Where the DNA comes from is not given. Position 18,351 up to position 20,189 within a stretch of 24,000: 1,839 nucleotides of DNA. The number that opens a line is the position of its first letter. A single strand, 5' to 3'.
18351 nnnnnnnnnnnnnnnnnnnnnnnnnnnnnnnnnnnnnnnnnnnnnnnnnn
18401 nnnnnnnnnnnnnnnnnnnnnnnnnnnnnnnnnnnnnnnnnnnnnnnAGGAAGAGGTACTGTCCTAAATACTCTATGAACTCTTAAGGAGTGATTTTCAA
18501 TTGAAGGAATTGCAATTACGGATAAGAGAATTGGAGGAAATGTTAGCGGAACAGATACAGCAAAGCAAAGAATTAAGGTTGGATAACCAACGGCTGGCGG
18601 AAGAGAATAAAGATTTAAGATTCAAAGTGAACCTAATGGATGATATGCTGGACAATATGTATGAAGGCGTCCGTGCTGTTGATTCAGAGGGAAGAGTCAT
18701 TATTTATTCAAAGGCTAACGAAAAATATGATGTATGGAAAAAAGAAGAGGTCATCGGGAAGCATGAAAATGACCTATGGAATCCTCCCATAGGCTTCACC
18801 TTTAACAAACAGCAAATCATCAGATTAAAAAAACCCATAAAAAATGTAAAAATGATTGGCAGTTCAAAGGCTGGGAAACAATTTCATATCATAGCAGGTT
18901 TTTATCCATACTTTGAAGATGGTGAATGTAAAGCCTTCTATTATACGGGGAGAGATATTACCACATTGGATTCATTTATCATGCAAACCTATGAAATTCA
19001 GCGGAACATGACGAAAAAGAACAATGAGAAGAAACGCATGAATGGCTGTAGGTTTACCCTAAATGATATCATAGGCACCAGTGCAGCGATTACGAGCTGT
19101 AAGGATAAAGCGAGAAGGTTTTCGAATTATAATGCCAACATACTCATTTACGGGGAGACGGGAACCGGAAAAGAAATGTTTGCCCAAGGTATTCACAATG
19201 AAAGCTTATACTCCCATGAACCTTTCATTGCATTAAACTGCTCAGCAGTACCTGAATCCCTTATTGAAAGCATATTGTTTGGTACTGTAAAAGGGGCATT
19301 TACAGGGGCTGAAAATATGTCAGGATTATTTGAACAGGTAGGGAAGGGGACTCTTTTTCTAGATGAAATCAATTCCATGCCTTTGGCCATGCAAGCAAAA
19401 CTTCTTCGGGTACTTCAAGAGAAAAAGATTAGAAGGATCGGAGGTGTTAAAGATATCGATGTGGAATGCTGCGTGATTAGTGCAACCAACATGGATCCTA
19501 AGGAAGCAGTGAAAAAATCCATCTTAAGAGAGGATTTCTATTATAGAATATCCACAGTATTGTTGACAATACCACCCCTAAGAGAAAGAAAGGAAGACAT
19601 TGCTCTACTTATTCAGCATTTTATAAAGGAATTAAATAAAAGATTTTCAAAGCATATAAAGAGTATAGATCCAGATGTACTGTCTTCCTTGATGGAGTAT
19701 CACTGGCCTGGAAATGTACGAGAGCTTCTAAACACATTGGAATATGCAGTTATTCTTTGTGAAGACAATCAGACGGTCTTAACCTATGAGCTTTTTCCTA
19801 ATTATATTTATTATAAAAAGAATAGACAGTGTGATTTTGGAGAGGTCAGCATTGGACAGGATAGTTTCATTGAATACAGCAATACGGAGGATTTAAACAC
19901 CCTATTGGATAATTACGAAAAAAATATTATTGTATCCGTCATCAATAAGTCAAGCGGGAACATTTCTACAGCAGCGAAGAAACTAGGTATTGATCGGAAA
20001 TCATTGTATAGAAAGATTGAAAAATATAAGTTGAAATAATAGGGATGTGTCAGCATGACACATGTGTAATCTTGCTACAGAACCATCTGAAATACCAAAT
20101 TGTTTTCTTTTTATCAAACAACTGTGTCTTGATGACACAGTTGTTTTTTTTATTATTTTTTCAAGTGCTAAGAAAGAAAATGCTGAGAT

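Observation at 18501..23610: Triplicated UAS-hairpin-sigma-54 promoter cassette controlling corrinoid methyltransferase genes, next to a PAS-domain bEBP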

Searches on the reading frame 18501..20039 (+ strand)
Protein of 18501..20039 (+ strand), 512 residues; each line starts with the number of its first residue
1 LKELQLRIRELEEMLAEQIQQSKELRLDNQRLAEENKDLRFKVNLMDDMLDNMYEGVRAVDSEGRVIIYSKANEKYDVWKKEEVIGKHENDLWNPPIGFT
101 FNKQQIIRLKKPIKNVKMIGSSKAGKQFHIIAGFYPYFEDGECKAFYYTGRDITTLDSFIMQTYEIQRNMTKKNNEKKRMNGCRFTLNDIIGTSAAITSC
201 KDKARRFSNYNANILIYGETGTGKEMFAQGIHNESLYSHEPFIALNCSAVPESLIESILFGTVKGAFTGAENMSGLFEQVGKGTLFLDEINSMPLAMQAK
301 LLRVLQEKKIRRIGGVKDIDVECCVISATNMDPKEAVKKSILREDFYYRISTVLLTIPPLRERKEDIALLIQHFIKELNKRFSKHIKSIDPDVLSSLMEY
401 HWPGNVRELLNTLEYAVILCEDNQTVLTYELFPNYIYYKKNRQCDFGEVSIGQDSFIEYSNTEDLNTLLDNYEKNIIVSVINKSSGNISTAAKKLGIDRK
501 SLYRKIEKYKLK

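Call 3: search_protein_families(library=pfam, proteins=[window:18501-20039:+])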
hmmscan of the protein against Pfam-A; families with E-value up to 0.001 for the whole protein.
window:18501-20039:+ (512 aa): 10 families
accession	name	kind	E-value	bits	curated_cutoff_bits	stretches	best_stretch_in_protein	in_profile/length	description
PF00158.32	Sigma54_activat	-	2.5e-61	206.7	20.2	1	190-354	1-166/168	Sigma-54 interaction domain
PF25601.1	AAA_lid_14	-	4.8e-26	90.8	27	1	361-442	1-80/87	AAA+ ATPase lid domain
PF14532.12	Sigma54_activ_2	-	4.6e-17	63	25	1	191-360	1-138/138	Sigma-54 interaction domain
PF02954.25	HTH_8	-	4.5e-11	42.7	22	1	471-509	4-42/42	Bacterial regulatory protein, Fis family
PF00004.35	AAA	-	6.5e-07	30.3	21.2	1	214-342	1-119/131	ATPase family associated with various cellular activities (AAA)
PF07724.20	AAA_2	-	5.8e-06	26.9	27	1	212-383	4-164/166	AAA domain (Cdc48 subfamily)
PF07728.20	AAA_5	-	1.8e-05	25.2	22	1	213-333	1-125/139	AAA domain (dynein-related subfamily)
PF08448.16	PAS_4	-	7.7e-05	23.3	23.1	1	50-155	1-107/110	PAS fold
PF00989.32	PAS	-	0.00019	21.9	22.6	1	46-96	3-53/113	PAS fold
PF13426.13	PAS_9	-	0.0004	21.1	27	0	60-154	7-102/103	PAS domain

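Call 9: find_homologous_proteins(query=window:18501-20039:+, max_evalue=1e-30)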
Query window:18501-20039:+ (512 aa): 7999 proteins with E <= 1e-30 among 8000 candidates; the best 120 are listed.
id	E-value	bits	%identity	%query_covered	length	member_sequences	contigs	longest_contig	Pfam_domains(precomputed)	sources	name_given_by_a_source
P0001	0.0e+0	1125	100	97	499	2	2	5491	PF00158.33,PF07724.21,PF25601.2,PF02954.26,PF00004.36,PF14532.13,PF07728.21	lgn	-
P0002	4.1e-240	815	72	96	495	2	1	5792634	PF00158.33,PF25601.2,PF02954.26,PF00004.36,PF14532.13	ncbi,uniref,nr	ncbi:hypothetical protein Gferi_03315 [Geosporobacter ferrireducens]|uniref:Sigma-54-dependent Fis f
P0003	1.4e-223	761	66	99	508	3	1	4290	PF00158.33,PF25601.2,PF02954.26,PF00004.36,PF14532.13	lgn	-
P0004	1.1e-211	722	64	99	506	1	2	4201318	PF13426.14,PF00158.33,PF25601.2,PF02954.26,PF00004.36,PF00989.32,PF14532.13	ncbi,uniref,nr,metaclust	ncbi:hypothetical protein CACET_c33990 [Clostridium aceticum]|uniref:Uncharacterized protein n=1 Tax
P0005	1.3e-202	692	64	96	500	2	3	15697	PF00158.33,PF07724.21,PF25601.2,PF02954.26,PF08448.17,PF00004.36,PF14532.13,PF07728.21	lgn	-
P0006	1.9e-185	635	58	98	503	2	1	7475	PF00158.33,PF07724.21,PF25601.2,PF02954.26,PF18024.8,PF00004.36,PF14532.13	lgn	-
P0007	1.0e-150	521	68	68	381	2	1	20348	PF00158.33,PF25601.2,PF02954.26,PF00004.36,PF14532.13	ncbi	ncbi:MAG: sigma 54-interacting transcriptional regulator [Thermotaleaceae bacterium]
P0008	1.5e-123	431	-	-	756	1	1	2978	PF00158.33,PF07724.21,PF25601.2,PF02954.26,PF07726.18,PF00004.36,PF14532.13,PF07728.21,PF01078.28,PF13191.13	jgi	jgi:transcriptional regulator with GAF, ATPase, and Fis domain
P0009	1.0e-120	422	44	94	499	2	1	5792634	PF00158.33,PF25601.2,PF02954.26,PF08448.17,PF14532.13,PF07728.21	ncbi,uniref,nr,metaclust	ncbi:sigma-54 interaction domain-containing protein [Geosporobacter ferrireducens]|uniref:Sigma-54-d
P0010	2.9e-117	410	44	93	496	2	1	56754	PF13426.14,PF00158.33,PF07724.21,PF25601.2,PF02954.26,PF14532.13,PF07728.21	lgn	-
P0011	3.1e-117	410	43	94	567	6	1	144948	PF13426.14,PF13188.14,PF00158.33,PF25601.2,PF02954.26,PF08448.17,PF00004.36,PF00989.32,PF14532.13,PF07728.21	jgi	jgi:arginine utilization regulatory protein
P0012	1.4e-115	405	42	95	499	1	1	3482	PF13426.14,PF00158.33,PF07724.21,PF25601.2,PF02954.26,PF08448.17,PF00004.36,PF00989.32,PF14532.13,PF07728.21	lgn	-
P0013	2.7e-115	404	41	94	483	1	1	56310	PF00158.33,PF25601.2,PF02954.26,PF08448.17,PF00989.32,PF14532.13,PF07728.21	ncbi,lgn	ncbi:MAG: sigma 54-interacting transcriptional regulator [Dehalobacterium sp.]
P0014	1.8e-113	398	43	90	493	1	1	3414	PF00158.33,PF25601.2,PF02954.26,PF00989.32,PF14532.13,PF07728.21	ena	-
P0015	5.5e-113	396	42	90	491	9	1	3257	PF00158.33,PF25601.2,PF02954.26,PF00989.32,PF14532.13,PF07728.21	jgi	-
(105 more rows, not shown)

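Call 12: find_related_loci(query=A2, collection=genome_contigs, flank=10000)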
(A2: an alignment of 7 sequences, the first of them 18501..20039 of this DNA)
Query A2 (512 aa) in genome_contigs; peptide patterns used: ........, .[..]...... (x = any residue, [..] = any of these).
599 stretches matched a pattern (row limit reached: there are more); 554 encode a relative of the query (tblastn E <= 1e-3); the best 80 are kept; 80 distinct loci.
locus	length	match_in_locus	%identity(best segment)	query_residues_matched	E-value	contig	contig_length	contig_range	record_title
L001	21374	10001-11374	43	42-508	1e-121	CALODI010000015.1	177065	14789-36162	MAG: uncultured Peptostreptococcaceae bacterium isolate LOGT_bin.0128 genome assembly, contig: contig_13526, whole genom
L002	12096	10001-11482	41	7-512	1e-118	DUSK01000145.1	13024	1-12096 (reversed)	MAG TPA_asm: Syntrophaceticus sp. isolate AS04akNAM_129 57895_AS04, whole genome shotgun sequence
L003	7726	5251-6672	40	24-512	5e-118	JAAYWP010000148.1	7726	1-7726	MAG: Syntrophomonadaceae bacterium isolate AS4GglBPBL_35 29107_AS4G, whole genome shotgun sequence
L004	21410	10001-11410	38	30-512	2e-112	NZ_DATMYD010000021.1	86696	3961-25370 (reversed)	MAG: Sporomusa sp. isolate SMAG_U13137 k141_24983, whole genome shotgun sequence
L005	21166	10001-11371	39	45-511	1e-105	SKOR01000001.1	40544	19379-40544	MAG: Syntrophomonadaceae bacterium isolate CSSed162cmA_337 CSSed16-2cmA-947, whole genome shotgun sequence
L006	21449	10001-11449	36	26-512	9e-105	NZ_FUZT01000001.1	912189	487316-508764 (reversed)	Maledivibacter halophilus strain M1, whole genome shotgun sequence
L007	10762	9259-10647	37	44-511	2e-104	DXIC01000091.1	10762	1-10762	MAG TPA_asm: Candidatus Agathobaculum stercoravium isolate ChiW21-6059 ChiW21__C92333_L10762_SAMN06858703, whole genome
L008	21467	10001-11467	38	27-508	3e-101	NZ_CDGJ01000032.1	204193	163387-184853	Acididesulfobacillus acetoxydans strain INE, whole genome shotgun sequence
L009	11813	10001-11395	37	45-512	3e-101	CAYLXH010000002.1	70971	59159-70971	MAG TPA_asm: uncultured Butyricicoccus sp. isolate SRP222994_co1_32 genome assembly, contig: NODE_518_length_70971_cov_4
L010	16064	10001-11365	40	46-509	2e-100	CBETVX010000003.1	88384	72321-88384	MAG TPA_asm: uncultured Eubacteriales bacterium isolate SRR13515399_binner123_Refined_12 genome assembly, contig: ERZ250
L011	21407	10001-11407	39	46-512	6e-100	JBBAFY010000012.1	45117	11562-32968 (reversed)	MAG: Tissierellales bacterium isolate SO_2017_LW2_59 scaffold_1842_c1_LW138R_2017, whole genome shotgun sequence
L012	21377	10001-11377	38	45-512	4e-100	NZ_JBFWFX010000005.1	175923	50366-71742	Caloranaerobacter sp. DY30410 k141_121_length_175923_cov_290.2959, whole genome shotgun sequence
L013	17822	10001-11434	39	24-512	3e-105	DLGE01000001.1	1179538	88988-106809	MAG TPA_asm: Peptococcaceae bacterium UBA7702 UBA7702_contig_182, whole genome shotgun sequence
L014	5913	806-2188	38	41-512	7e-99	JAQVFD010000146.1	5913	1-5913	MAG: Clostridiaceae bacterium isolate STE_150 NODE_39360_length_5913_cov_3.102489_Sandtown_E, whole genome shotgun seque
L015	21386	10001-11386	39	45-511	3e-98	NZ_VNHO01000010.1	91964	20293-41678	Thermosediminibacter litoriperuensis strain DSM 16647 Ga0056050_scaffold00010.10, whole genome shotgun sequence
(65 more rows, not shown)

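Call 13: find_encoding_contigs(protein=P0002, flank=10000, max_places=2)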
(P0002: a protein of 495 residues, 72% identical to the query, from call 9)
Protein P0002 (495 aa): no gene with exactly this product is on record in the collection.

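Call 14: find_encoding_contigs(protein=P0004, flank=10000, max_places=2)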
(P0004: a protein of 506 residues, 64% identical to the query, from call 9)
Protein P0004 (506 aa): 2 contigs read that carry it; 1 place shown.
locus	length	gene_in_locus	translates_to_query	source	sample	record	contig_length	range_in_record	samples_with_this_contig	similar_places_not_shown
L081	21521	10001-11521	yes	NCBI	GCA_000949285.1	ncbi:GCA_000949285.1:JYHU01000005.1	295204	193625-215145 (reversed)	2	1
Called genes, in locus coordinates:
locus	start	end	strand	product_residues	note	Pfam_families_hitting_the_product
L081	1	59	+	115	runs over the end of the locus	-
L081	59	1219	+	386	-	PF00999:Na_H_Exchanger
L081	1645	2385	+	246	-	PF04542:Sigma70_r2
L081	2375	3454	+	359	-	PF12791:RsgI_N, PF23750:RsgI_M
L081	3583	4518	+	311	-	PF00892:EamA, PF03151:TPT (faint), PF16913:PUNUT (faint), PF00892:EamA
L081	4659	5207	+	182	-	PF10469:AKAP7_NLS, PF02834:LigT_PEase, PF13563:2_5_RNA_ligase2, PF02834:LigT_PEase (weak)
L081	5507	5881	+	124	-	-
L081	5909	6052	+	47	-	-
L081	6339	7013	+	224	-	PF03167:UDG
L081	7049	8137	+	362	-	PF00730:HhH-GPD, PF00633:HHH, PF14815:NUDIX_4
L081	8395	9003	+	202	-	-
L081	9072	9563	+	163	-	PF05974:DUF892 (weak), PF09537:DUF2383 (faint), PF02915:Rubrerythrin, PF07875:Coat_F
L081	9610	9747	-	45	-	-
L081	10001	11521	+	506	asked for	PF00989:PAS (weak), PF13426:PAS_9 (weak), PF00158:Sigma54_activat, PF14532:Sigma54_activ_2, PF00004:AAA (weak), PF25601:AAA_lid_14, PF02954:HTH_8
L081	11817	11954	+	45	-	-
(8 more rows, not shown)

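Call 18: find_encoding_contigs(protein=P0005, flank=10000, max_places=2)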
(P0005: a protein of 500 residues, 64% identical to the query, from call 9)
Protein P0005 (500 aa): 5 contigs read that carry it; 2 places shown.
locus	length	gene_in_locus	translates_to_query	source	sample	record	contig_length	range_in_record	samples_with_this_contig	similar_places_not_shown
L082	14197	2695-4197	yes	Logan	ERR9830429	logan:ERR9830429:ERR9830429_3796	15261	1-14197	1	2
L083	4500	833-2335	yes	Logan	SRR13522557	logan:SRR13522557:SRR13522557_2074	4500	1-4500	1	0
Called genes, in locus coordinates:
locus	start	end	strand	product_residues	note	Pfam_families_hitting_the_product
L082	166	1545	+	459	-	PF07498:Rho_N (weak), PF07497:Rho_RNA_bind, PF08206:OB_RNB (weak), PF00006:ATP-synt_ab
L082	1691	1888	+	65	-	PF01197:Ribosomal_L31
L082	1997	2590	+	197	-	PF00265:TK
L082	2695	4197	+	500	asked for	PF08448:PAS_4 (weak), PF00158:Sigma54_activat, PF14532:Sigma54_activ_2, PF00004:AAA (weak), PF07724:AAA_2 (weak), PF07728:AAA_5 (faint), PF25601:AAA_lid_14, PF02954:HTH_8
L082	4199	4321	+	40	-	-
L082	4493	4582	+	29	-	-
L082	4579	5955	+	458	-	PF13347:MFS_2, PF07690:MFS_1 (weak)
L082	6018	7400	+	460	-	PF01208:URO-D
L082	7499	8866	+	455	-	-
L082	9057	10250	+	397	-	-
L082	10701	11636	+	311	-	PF07136:DUF1385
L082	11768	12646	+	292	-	PF17827:PrmC_N, PF05219:DREV (weak), PF03602:Cons_hypoth95 (weak), PF05175:MTS, PF06325:PrmA, PF09445:Methyltransf_15, PF13847:Methyltransf_31, PF13649:Methyltransf_25, +8 more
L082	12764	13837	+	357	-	PF03462:PCRF, PF00472:RF-1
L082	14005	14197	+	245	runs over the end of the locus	PF02535:Zip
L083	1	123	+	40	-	?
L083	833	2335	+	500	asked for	PF08448:PAS_4 (weak), PF00158:Sigma54_activat, PF14532:Sigma54_activ_2, PF00004:AAA (weak), PF07724:AAA_2 (weak), PF07728:AAA_5 (faint), PF25601:AAA_lid_14, PF02954:HTH_8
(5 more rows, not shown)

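Call 19: find_encoding_contigs(protein=P0007, flank=10000, max_places=2)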
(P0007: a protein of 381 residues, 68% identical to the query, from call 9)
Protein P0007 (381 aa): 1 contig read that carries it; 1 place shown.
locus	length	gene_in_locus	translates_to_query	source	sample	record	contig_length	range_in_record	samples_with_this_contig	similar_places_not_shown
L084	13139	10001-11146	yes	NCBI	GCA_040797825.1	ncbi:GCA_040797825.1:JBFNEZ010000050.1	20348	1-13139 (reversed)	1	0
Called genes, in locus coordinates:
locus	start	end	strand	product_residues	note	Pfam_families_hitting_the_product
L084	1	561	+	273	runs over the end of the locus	PF01471:PG_binding_1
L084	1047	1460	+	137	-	-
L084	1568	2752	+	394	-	PF00753:Lactamase_B (weak), PF19583:ODP, PF00258:Flavodoxin_1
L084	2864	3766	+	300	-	PF01471:PG_binding_1, PF08823:PG_binding_2 (faint), PF09374:PG_binding_3 (faint), PF01471:PG_binding_1, PF07486:Hydrolase_2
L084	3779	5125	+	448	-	PF20769:YPEB_N, PF14620:YPEB_PepSY1-2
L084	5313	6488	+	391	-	PF07690:MFS_1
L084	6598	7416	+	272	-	PF00015:MCPsignal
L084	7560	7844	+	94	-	-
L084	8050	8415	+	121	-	PF22277:EncFtn-like (weak), PF03232:COQ7 (weak)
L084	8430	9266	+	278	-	PF04454:Linocin_M18, PF19774:DUF6260 (weak)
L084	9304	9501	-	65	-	PF04070:DUF378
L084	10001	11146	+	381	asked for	PF00158:Sigma54_activat, PF14532:Sigma54_activ_2, PF00004:AAA, PF25601:AAA_lid_14, PF02954:HTH_8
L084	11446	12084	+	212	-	PF02607:B12-binding_2, PF02310:B12-binding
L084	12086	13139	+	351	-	?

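Call 28: search_protein_families(library=ncbifam, proteins=[window:18501-20039:+], max_evalue=0.01)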
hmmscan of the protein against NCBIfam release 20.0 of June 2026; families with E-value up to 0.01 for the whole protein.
window:18501-20039:+ (512 aa): 39 families (the best 25 are shown)
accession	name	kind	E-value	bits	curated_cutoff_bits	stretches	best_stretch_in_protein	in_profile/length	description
NF041552.1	TF_PrdR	equivalog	1.2e-122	410.2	795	1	44-510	134-577/577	sigma-54 dependent transcriptional regulator PrdR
NF008469.0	PRK11361.1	equivalog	2.6e-87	293.5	714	1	151-511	107-456/461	acetoacetate metabolism transcriptional regulator AtoC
NF003451.0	PRK05022.1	equivalog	1.5e-86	291.2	476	1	165-511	167-510/512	nitric oxide reductase transcriptional regulator NorR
TIGR02915.1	PEP_resp_reg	equivalog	2.8e-86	290.1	502.6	1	146-512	99-445/445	PEP-CTERM-box response regulator transcription factor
TIGR01817.1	nifA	equivalog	1.3e-84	284.9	528.85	1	166-424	176-432/534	nif-specific transcriptional activator NifA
NF041906.1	V4R_TF_MobR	exception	2.4e-80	270.6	999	1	183-509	227-544/544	phenol degradation transcriptional regulator MobR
TIGR01818.1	ntrC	equivalog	1.9e-78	264.3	558.6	1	171-507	115-461/463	nitrogen regulation protein NR(I)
NF038308.1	RNA_repair_RtcR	equivalog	9.8e-76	255.7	650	1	169-509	161-516/530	RNA repair transcriptional activator RtcR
NF049963.1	RespRegFlgRCampy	domain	1.1e-75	255.1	750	2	144-432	93-378/429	fla regulon two-component system response regulator FlgR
NF011953.0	PRK15424.1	equivalog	3.7e-75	253.5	703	1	166-508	195-533/538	propionate catabolism operon regulatory protein PrpR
TIGR02329.1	propionate_PrpR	equivalog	4.7e-75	253.2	499.2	1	166-507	191-525/526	propionate catabolism operon regulatory protein PrpR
NF050807.1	TransRegFlbDCaul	equivalog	1.1e-73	248.7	750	1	192-510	122-439/454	sigma-54-dependent transcriptional regulator FlbD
NF041946.1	LuxO_transreg_Vib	equivalog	2e-72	244.4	800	1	166-510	111-461/463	quorum-sensing sigma-54 dependent transcriptional regulator LuxO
NF011695.0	PRK15115.1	equivalog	2.7e-72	243.9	763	1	188-420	135-368/445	two-component system response regulator GlrR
NF051870.1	NAssimRespRegNtrX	equivalog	8.8e-72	242.4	600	1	173-507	124-448/452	nitrogen assimilation response regulator NtrX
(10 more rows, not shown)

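Call 68: find_encoding_contigs(protein=P0006, flank=10000, max_places=1)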
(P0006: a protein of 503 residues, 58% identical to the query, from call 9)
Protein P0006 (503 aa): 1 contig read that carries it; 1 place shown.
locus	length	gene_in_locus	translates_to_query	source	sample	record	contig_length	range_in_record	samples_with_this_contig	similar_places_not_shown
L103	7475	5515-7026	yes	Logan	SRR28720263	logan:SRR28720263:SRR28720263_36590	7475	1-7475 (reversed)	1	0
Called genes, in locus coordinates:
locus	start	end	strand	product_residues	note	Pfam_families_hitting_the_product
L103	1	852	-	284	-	?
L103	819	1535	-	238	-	PF00528:BPD_transp_1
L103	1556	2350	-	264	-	PF13531:SBP_bac_11, PF01547:SBP_bac_1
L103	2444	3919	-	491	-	PF00015:MCPsignal, PF02743:dCache_1, PF22673:MCP-like_PDC_1 (weak)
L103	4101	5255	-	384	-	PF04932:Wzy_C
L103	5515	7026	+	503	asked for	PF00158:Sigma54_activat, PF14532:Sigma54_activ_2, PF07724:AAA_2 (weak), PF00004:AAA (faint), PF25601:AAA_lid_14, PF18024:HTH_50 (faint), PF02954:HTH_8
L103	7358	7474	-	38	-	?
